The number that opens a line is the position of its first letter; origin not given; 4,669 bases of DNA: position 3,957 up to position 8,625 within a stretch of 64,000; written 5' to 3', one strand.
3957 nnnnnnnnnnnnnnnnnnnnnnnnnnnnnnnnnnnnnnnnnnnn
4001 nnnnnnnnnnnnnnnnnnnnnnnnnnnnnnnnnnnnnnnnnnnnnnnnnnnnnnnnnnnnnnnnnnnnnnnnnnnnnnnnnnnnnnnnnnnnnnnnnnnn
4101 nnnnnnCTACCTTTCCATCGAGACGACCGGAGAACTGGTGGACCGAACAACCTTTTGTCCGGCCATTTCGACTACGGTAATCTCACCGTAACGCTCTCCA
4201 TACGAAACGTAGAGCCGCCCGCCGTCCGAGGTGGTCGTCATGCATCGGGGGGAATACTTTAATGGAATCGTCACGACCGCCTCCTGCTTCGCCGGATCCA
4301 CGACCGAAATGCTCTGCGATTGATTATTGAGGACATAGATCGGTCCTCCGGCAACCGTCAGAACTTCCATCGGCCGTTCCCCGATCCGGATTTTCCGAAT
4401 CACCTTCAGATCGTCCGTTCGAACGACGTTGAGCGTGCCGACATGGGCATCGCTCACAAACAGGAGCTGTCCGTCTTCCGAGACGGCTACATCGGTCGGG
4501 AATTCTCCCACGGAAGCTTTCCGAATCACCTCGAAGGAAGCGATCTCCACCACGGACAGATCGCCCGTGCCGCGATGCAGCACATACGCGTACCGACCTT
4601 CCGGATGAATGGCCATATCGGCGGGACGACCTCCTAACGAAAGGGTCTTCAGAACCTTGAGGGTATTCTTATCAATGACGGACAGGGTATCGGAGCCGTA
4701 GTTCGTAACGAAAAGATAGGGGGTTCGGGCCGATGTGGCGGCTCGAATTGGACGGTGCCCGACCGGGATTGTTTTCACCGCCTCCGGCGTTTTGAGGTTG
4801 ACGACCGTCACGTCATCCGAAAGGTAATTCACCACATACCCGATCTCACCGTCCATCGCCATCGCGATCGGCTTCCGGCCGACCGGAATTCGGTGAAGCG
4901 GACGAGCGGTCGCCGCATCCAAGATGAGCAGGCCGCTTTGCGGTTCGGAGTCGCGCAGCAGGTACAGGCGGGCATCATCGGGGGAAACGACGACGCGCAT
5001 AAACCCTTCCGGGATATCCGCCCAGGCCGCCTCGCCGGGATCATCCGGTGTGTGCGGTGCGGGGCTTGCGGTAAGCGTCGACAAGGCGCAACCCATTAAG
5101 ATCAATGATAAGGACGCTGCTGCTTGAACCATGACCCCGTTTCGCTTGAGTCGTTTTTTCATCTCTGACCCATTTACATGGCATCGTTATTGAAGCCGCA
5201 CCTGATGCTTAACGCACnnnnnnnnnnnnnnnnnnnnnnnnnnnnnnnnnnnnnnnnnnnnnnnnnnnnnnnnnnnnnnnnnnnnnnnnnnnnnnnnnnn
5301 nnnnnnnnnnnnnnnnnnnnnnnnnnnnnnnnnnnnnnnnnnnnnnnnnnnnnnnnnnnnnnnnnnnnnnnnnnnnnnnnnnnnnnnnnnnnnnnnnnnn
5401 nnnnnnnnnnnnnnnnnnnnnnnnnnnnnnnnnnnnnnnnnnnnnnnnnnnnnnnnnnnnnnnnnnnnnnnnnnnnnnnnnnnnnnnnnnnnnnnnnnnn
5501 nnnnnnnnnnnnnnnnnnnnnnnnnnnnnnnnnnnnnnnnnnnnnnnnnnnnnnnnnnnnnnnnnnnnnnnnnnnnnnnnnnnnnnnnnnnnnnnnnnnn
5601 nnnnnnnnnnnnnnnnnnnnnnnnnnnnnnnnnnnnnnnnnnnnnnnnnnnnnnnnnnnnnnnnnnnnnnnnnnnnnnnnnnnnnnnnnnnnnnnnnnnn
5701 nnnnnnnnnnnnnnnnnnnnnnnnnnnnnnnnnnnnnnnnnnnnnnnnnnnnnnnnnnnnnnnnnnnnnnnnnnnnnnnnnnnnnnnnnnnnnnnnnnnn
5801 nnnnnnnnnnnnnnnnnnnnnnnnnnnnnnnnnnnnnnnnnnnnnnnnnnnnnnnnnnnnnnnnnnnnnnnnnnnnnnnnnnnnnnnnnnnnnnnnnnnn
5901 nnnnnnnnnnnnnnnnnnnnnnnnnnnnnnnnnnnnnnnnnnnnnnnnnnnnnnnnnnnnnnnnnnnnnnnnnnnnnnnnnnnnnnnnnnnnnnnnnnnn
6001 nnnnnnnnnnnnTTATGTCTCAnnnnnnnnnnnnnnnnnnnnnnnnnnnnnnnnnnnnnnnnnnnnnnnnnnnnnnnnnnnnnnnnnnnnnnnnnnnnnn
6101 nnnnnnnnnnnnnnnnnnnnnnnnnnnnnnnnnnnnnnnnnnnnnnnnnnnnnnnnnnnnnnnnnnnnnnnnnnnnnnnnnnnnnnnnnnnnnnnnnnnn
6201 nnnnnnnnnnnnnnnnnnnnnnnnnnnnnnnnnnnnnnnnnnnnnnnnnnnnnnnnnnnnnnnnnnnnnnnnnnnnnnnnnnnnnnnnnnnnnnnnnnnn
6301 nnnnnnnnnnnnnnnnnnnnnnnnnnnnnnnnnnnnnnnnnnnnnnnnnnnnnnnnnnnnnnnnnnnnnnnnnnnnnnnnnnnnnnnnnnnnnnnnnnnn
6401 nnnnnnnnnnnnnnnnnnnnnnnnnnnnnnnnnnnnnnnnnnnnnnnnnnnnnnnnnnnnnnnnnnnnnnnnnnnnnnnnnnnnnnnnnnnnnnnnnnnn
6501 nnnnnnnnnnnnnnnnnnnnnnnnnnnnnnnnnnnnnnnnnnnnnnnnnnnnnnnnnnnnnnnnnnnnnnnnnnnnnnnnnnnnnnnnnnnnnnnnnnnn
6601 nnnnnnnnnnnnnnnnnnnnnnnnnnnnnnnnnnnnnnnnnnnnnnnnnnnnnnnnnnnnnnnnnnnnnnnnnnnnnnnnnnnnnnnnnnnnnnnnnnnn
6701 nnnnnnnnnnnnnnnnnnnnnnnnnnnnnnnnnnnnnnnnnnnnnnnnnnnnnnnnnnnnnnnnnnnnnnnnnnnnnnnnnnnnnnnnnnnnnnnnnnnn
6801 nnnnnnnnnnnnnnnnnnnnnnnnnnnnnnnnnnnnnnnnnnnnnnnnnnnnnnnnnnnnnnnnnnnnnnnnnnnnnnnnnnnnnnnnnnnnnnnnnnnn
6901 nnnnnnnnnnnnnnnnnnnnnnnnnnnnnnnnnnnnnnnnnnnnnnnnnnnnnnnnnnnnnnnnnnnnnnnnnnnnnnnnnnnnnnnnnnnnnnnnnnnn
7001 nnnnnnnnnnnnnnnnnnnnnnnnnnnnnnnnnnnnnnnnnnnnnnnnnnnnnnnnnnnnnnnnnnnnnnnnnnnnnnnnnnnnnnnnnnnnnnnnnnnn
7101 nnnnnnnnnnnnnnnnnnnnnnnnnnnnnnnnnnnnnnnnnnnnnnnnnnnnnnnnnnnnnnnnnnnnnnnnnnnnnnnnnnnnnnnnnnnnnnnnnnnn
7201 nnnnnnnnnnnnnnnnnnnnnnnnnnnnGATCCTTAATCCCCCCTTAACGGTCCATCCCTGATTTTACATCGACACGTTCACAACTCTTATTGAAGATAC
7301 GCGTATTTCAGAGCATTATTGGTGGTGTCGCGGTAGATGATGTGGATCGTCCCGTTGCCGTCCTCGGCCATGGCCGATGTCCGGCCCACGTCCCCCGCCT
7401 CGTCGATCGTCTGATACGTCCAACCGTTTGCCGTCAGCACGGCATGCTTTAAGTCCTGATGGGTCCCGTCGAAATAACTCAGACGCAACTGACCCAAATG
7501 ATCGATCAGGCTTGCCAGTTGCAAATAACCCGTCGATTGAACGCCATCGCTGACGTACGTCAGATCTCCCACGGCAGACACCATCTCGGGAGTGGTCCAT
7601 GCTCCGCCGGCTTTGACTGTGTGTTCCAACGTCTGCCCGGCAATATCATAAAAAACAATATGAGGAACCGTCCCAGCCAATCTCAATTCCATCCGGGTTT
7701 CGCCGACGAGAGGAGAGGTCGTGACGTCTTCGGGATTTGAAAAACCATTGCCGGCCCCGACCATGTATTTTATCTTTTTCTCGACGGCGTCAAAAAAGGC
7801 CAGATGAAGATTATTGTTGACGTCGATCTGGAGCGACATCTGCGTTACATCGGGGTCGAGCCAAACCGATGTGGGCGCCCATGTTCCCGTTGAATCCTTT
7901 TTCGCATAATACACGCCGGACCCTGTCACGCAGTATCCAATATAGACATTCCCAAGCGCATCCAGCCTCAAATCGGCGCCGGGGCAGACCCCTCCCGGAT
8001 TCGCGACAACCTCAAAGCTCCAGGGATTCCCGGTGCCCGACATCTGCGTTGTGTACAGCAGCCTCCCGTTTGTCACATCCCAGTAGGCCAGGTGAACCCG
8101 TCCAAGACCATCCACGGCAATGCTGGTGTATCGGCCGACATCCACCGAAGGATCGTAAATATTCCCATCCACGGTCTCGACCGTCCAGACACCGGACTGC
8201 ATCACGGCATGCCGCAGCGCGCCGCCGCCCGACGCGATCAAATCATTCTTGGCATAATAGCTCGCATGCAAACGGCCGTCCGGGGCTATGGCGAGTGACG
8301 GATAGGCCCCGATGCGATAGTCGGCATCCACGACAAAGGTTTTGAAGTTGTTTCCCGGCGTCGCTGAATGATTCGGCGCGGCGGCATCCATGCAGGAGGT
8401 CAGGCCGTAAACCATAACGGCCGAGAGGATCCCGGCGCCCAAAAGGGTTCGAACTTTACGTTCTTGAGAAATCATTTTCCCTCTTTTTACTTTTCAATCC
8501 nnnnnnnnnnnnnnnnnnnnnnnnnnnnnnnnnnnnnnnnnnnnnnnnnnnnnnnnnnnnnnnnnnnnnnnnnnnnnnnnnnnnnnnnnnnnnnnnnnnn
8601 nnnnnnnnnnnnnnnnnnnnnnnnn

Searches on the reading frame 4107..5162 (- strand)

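Call 7: search_protein_families(library=pfam, proteins=[window:4107-5162:-], max_evalue=1e-8)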
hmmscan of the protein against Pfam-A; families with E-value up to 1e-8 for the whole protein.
window:4107-5162:- (351 aa): 3 families
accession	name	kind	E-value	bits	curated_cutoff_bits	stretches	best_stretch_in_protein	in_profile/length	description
PF21783.3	YNCE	-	1.8e-16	60.8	27.1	0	149-225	255-331/339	YNCE-like beta-propeller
PF02239.22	Cytochrom_D1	-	9.5e-13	47.9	25.5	0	187-259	45-116/368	Cytochrome D1 heme domain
PF10282.15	Lactonase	-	7.1e-11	42.3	21.7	0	161-250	226-321/344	Lactonase, 7-bladed beta-propeller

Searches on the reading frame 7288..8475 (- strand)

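Call 7: search_protein_families(library=pfam, proteins=[window:7288-8475:-], max_evalue=1e-8)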
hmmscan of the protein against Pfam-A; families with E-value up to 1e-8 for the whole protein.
window:7288-8475:- (395 aa): 0 families

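Call 10: search_protein_families(library=ncbifam, proteins=[window:7288-8475:-], max_evalue=0.00001)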
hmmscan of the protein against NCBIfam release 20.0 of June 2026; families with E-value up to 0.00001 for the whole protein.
window:7288-8475:- (395 aa): 0 families

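Call 31: search_protein_families(library=pfam, proteins=[window:7288-8475:-], max_evalue=0.01)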
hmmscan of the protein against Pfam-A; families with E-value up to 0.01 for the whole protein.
window:7288-8475:- (395 aa): 1 family
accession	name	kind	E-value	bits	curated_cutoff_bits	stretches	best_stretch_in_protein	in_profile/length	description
PF15892.11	BNR_4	-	0.0054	16.6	27.3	0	112-130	38-56/272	BNR repeat-containing family member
